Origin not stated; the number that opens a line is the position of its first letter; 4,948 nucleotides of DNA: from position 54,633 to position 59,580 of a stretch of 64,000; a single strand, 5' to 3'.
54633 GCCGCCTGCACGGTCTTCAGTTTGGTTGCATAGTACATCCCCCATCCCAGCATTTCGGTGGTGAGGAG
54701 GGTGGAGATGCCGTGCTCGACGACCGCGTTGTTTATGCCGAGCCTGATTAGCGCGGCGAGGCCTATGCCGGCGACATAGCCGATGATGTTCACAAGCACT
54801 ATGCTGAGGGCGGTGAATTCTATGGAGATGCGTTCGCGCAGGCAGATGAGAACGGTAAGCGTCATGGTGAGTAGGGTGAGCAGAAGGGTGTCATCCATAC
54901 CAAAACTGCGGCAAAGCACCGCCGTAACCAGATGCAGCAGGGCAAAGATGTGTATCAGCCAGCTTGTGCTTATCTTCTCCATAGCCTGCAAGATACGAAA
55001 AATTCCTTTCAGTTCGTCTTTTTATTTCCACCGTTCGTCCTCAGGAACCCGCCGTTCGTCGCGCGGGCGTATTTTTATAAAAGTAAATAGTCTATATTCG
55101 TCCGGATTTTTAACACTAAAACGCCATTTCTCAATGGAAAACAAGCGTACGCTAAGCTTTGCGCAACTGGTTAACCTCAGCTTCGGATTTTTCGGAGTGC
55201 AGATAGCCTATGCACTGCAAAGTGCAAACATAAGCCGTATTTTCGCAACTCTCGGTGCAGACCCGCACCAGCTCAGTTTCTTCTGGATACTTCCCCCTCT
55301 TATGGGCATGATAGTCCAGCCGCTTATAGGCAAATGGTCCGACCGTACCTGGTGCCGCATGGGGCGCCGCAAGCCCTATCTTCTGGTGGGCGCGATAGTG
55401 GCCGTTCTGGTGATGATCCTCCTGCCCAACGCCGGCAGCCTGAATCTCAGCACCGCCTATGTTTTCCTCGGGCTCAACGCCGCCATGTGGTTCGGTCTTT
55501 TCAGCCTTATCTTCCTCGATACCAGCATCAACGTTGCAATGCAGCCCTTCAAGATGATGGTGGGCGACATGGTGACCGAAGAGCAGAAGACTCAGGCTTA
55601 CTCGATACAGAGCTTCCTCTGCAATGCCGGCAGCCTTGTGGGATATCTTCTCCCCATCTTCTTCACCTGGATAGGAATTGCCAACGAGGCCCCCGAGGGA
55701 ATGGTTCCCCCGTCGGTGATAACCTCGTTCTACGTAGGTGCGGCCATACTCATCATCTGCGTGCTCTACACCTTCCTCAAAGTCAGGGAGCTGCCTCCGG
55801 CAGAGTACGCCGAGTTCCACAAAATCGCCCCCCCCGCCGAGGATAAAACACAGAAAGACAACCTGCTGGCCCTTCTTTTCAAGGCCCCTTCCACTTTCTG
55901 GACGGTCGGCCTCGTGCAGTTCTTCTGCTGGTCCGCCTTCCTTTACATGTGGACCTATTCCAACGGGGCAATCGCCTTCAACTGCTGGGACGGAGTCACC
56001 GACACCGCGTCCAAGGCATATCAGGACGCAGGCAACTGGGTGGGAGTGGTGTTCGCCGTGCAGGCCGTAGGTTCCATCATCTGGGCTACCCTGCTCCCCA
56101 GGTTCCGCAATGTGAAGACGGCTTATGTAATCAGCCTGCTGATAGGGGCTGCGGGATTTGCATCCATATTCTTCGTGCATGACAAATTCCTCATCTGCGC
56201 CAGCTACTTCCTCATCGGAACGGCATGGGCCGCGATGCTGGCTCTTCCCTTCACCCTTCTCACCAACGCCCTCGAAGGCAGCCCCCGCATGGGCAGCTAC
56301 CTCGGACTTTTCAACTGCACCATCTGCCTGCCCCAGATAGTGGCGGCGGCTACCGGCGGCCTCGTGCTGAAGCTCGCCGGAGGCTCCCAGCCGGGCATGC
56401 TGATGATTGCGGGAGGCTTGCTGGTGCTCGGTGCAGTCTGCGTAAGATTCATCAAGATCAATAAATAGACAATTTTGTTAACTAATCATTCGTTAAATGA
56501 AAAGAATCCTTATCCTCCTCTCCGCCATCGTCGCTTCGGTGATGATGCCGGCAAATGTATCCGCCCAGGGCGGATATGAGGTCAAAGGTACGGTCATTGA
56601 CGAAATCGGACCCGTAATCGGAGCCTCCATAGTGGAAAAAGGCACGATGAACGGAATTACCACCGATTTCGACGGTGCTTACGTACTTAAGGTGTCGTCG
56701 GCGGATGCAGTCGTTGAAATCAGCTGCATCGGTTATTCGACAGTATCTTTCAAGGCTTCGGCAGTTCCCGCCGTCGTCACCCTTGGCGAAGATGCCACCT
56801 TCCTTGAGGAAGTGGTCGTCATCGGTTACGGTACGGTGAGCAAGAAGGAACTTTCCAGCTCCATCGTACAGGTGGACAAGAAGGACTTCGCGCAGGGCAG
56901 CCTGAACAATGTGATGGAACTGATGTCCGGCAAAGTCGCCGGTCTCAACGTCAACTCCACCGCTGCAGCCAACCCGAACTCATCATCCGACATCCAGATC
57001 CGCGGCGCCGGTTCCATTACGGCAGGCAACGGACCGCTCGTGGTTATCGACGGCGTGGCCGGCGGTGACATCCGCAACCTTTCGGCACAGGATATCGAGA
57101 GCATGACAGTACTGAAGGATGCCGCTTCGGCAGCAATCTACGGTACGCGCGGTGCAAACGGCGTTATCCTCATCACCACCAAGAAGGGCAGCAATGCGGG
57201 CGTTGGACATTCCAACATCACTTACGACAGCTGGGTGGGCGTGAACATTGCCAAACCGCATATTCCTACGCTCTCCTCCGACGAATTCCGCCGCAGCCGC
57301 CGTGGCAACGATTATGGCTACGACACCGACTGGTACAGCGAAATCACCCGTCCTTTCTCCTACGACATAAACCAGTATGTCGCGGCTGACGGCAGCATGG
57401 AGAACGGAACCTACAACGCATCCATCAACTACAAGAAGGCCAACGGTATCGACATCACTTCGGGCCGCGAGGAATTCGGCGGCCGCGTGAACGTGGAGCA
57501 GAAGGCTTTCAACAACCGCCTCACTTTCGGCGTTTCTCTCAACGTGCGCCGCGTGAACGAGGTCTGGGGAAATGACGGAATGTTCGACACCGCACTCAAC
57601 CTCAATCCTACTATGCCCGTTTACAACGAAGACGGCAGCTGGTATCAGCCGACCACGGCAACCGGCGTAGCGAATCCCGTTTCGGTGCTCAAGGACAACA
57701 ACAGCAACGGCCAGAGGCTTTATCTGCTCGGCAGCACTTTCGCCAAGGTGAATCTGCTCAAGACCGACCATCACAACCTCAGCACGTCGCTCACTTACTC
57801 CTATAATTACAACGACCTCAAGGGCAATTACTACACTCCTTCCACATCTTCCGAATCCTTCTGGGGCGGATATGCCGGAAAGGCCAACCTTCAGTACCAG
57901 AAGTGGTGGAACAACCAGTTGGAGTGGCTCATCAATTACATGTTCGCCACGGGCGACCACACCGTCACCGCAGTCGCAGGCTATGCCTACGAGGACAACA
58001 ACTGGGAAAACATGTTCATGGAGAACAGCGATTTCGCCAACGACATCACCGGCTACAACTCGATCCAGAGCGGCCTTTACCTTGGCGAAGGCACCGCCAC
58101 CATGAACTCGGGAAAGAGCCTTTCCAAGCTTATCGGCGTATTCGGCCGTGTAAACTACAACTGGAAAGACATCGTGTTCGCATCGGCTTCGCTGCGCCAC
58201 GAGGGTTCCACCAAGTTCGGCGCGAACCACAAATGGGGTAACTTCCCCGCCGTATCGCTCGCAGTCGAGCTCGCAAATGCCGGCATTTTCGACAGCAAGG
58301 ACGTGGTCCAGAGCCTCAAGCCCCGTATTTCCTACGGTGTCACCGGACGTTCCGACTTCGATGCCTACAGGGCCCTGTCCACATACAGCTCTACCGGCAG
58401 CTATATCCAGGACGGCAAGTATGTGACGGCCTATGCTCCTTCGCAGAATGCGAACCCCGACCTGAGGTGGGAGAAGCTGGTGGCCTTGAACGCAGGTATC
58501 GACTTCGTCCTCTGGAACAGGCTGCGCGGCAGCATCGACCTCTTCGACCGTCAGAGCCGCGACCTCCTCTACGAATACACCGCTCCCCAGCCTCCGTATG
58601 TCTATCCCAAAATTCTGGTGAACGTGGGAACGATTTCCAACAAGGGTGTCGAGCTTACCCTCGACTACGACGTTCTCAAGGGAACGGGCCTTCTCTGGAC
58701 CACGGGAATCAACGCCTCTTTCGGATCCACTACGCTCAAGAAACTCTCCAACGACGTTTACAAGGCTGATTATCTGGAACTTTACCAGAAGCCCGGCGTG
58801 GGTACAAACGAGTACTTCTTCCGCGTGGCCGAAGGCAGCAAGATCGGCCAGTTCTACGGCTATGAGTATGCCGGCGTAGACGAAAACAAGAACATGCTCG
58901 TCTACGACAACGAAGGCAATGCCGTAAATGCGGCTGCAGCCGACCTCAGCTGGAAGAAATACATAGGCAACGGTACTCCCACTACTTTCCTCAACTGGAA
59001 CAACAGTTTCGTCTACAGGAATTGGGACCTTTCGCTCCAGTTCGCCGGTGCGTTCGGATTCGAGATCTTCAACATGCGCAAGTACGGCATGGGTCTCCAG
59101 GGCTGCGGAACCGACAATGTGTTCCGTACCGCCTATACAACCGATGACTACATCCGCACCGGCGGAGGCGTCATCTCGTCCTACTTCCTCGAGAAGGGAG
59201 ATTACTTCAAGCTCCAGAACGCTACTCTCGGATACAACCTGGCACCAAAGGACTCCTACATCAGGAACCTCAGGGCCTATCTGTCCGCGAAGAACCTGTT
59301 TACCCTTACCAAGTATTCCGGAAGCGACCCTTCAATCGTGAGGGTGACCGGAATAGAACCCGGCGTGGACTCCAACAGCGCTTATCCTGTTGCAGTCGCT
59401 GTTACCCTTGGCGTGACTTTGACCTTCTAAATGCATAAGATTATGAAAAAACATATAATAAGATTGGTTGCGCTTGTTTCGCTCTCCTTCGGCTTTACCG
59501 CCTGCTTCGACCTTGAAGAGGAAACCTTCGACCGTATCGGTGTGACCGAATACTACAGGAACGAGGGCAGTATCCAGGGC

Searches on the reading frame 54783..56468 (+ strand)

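Call 46: search_protein_families(library=pfam, proteins=[window:54783-56468:+], max_evalue=0.00001)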
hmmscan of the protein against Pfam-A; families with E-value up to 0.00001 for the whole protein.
window:54783-56468:+ (561 aa): 2 families
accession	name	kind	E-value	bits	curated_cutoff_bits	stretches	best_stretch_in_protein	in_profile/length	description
PF07690.21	MFS_1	-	1.1e-20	74.3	33.4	2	132-391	1-225/347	Major Facilitator Superfamily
PF13347.12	MFS_2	-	5.3e-17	61.9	27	1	156-528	27-376/427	MFS/sugar transport protein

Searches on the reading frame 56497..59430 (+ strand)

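Call 46: search_protein_families(library=pfam, proteins=[window:56497-59430:+], max_evalue=0.00001)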
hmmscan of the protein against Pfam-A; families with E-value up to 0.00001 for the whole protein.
window:56497-59430:+ (977 aa): 4 families
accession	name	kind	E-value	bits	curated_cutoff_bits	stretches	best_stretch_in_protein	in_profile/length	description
PF07715.20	Plug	-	3.9e-15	56.7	23.9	1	116-223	2-107/107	TonB-dependent Receptor Plug Domain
PF13715.12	CarbopepD_reg_2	-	5.4e-12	46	32.2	1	29-108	1-88/88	CarboxypepD_reg-like domain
PF00593.30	TonB_dep_Rec_b-barrel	-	8.7e-11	42.8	27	1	400-934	40-436/436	TonB dependent receptor-like, beta-barrel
PF13620.12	CarboxypepD_reg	-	1.4e-06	29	32.3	1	29-91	2-70/82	Carboxypeptidase regulatory-like domain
